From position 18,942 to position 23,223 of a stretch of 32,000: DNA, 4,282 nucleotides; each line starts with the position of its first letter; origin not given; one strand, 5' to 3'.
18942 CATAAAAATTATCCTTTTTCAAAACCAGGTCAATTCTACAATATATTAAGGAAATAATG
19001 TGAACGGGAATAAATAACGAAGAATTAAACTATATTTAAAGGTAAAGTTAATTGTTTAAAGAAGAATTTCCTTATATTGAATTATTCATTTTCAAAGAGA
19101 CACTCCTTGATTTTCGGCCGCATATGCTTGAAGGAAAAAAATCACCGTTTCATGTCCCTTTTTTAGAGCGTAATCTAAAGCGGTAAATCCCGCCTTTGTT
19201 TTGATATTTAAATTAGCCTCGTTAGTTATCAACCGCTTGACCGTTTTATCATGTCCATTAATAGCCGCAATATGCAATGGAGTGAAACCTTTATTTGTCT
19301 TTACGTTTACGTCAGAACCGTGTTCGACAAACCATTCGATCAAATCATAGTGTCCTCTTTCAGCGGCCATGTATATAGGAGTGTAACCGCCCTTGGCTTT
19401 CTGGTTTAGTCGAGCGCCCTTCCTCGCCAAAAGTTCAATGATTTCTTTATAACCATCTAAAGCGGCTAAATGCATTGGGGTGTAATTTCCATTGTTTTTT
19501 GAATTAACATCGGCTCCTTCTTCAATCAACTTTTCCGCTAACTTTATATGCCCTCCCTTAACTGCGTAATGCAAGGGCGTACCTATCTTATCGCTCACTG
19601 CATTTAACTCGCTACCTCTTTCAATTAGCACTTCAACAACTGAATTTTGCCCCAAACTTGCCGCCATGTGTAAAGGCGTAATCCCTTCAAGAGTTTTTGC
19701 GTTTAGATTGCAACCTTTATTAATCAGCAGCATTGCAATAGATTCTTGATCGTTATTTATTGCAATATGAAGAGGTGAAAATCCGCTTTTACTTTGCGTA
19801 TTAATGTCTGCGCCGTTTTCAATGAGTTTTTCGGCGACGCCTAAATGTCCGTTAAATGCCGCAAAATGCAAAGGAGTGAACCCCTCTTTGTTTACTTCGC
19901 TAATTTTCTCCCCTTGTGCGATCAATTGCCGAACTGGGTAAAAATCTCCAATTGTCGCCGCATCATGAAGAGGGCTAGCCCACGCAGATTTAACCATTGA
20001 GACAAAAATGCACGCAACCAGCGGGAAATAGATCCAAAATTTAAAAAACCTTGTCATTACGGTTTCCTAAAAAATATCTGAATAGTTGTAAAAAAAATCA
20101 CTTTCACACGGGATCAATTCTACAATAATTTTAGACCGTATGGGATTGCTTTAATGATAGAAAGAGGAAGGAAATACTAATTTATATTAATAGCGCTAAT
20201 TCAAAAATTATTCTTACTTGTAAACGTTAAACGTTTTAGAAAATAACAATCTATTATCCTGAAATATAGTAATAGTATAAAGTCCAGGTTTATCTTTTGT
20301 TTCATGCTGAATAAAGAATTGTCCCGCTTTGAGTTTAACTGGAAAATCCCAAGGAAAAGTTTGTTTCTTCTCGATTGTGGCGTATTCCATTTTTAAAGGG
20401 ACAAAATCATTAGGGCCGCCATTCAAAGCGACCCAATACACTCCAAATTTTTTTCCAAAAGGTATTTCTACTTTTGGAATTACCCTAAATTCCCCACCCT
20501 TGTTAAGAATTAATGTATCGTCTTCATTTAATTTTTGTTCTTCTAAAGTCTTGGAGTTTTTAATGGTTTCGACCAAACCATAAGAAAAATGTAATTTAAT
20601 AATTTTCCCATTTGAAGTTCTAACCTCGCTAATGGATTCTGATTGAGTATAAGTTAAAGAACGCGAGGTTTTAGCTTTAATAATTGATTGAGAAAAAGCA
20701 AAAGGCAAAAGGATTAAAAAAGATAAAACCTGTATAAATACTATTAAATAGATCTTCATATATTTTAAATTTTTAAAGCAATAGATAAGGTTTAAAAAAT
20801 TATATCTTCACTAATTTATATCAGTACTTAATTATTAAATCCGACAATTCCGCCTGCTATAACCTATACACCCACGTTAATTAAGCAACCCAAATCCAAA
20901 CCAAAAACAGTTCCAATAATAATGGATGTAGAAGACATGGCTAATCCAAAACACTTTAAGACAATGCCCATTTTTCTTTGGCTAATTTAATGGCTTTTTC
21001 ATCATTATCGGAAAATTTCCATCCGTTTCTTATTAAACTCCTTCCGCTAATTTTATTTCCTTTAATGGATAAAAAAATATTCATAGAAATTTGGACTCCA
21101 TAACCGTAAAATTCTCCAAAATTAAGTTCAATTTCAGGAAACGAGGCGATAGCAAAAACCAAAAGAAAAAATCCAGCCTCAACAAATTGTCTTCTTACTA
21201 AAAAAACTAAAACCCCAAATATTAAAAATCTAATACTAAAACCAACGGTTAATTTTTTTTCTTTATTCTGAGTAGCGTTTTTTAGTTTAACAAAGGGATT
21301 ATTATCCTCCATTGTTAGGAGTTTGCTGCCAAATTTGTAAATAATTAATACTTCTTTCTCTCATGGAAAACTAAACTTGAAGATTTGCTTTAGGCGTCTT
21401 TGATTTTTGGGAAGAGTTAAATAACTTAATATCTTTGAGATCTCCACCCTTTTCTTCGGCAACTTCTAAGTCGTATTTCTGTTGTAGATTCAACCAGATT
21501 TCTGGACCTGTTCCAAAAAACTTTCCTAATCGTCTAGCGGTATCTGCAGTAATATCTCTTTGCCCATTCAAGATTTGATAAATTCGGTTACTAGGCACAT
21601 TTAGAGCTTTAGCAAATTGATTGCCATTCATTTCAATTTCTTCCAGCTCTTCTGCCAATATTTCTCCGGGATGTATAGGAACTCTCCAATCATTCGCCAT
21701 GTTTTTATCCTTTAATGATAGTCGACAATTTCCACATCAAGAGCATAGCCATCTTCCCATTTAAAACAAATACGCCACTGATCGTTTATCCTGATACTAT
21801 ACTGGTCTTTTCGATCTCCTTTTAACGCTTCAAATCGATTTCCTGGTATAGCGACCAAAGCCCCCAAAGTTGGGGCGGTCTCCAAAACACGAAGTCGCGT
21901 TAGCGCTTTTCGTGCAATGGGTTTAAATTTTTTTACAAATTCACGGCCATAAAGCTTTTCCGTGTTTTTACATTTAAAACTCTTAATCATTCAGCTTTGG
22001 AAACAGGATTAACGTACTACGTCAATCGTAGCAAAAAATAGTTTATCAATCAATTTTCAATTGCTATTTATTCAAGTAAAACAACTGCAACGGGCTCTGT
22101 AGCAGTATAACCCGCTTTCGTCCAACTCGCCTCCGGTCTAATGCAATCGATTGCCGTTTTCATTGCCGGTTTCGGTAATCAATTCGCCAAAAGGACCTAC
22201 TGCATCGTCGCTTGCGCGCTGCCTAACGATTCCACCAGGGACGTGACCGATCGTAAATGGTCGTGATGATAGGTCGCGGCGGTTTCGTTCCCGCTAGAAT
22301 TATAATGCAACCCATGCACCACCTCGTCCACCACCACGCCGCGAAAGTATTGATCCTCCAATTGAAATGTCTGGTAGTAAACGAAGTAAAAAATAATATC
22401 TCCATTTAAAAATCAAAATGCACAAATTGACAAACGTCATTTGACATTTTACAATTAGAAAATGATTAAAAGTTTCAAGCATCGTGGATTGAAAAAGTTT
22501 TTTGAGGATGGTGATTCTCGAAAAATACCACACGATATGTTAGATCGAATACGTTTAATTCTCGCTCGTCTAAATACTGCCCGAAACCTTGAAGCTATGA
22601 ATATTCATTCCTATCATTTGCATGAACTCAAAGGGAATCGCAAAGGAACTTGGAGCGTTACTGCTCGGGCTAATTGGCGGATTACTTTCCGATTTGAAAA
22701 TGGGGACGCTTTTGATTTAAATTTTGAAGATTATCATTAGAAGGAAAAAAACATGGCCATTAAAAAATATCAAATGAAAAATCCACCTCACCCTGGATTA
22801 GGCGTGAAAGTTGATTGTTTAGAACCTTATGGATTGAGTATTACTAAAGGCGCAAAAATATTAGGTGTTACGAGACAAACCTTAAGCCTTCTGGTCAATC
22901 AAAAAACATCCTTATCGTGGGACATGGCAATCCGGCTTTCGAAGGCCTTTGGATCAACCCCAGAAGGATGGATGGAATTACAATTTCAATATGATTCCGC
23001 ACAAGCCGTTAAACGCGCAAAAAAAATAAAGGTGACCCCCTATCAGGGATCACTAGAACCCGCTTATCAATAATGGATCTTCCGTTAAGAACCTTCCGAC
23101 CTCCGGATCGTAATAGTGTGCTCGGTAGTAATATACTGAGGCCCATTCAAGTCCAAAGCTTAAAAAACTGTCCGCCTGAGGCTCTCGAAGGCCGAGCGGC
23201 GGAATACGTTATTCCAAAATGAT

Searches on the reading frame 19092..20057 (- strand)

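Call 87: search_protein_families(library=pfam, proteins=[window:19092-20057:-], max_evalue=0.001)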
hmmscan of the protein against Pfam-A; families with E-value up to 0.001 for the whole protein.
window:19092-20057:- (321 aa): 7 families
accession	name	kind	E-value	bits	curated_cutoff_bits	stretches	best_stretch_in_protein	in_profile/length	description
PF00023.36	Ank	-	2.1e-69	225.9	21.1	7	59-89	2-32/33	Ankyrin repeat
PF12796.13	Ank_2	-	9.2e-62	206.1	27.3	4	162-253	1-89/90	Ankyrin repeats (3 copies)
PF13637.12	Ank_4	-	2.8e-56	186.7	22.7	7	229-269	2-42/50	Ankyrin repeats (many copies)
PF13606.12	Ank_3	-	8.2e-52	166.8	22.3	4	59-87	2-30/30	Ankyrin repeat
PF13857.12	Ank_5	-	1.9e-49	165.5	27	5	245-297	3-56/56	Ankyrin repeats (many copies)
PF24521.3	Ank_KRIT1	-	2.6e-12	47.1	80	0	128-233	21-127/149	KRIT1 ankyrin-repeats domain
PF23745.1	ANK_LRRK2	-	4.4e-09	36.7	27.5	0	162-216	35-89/130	LRRK2 ANK repeat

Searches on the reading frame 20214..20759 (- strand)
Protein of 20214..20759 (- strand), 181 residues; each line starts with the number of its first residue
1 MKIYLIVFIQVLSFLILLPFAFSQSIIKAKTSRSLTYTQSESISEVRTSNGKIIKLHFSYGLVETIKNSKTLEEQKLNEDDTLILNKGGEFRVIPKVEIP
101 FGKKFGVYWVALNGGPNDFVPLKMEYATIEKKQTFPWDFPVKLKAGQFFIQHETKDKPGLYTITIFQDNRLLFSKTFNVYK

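Call 15: search_protein_families(library=pfam, proteins=[window:20214-20759:-], max_evalue=0.01)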
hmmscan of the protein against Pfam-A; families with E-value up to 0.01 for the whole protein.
window:20214-20759:- (181 aa): 1 family
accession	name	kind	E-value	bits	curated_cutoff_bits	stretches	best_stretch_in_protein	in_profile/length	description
PF12975.13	DUF3859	-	0.00032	21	24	1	132-179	70-123/123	Domain of unknown function (DUF3859)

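Call 60: search_protein_families(library=ncbifam, proteins=[window:20214-20759:-], max_evalue=0.01)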
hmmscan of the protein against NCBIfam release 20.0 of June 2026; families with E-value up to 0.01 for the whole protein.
window:20214-20759:- (181 aa): 0 families

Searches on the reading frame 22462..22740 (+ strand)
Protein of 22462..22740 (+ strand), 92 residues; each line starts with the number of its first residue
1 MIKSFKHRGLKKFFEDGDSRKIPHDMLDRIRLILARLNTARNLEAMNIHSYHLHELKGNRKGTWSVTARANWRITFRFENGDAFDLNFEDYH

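Call 87: search_protein_families(library=pfam, proteins=[window:22462-22740:+], max_evalue=0.001)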
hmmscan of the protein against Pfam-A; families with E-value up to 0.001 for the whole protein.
window:22462-22740:+ (92 aa): 1 family
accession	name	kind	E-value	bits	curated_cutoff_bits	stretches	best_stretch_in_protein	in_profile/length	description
PF05015.19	HigB-like_toxin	-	3.3e-18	66.4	27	1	3-92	1-91/91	RelE-like toxin of type II toxin-antitoxin system HigB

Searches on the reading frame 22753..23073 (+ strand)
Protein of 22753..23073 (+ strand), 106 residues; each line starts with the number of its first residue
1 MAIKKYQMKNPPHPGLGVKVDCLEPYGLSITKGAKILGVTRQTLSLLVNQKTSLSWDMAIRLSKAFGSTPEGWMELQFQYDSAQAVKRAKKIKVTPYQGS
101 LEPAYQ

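Call 65: find_encoding_contigs(protein=window:22753-23073:+, flank=6000, max_places=8)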
Protein window:22753-23073:+ (106 aa): 7 contigs read that carry it; 2 places shown.
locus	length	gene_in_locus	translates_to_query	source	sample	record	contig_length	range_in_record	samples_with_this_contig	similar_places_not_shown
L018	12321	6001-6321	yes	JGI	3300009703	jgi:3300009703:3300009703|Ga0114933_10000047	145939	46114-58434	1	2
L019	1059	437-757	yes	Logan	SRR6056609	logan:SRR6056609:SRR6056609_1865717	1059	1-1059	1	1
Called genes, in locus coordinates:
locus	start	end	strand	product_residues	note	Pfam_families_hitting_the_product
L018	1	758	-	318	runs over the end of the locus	PF00532:Peripla_BP_1 (faint), PF13407:Peripla_BP_4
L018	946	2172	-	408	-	-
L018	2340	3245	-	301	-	-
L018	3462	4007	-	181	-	-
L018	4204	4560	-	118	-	-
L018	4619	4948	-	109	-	PF01381:HTH_3 (weak)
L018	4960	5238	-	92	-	PF05015:HigB-like_toxin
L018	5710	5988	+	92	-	PF05015:HigB-like_toxin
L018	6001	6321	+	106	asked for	PF01381:HTH_3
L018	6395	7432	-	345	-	PF05593:RHS_repeat (faint), PF25023:TEN_YD-shell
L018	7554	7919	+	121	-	-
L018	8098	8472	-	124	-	-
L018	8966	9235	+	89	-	-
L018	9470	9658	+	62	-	PF13470:PIN_3 (weak)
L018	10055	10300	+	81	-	-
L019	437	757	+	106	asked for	PF01381:HTH_3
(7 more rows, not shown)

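Call 87: search_protein_families(library=pfam, proteins=[window:22753-23073:+], max_evalue=0.001)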
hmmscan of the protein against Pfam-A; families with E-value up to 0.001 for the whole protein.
window:22753-23073:+ (106 aa): 1 family
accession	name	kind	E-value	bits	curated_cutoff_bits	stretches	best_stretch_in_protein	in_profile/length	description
PF01381.28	HTH_3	-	1e-07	32.3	23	1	23-72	5-54/55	Helix-turn-helix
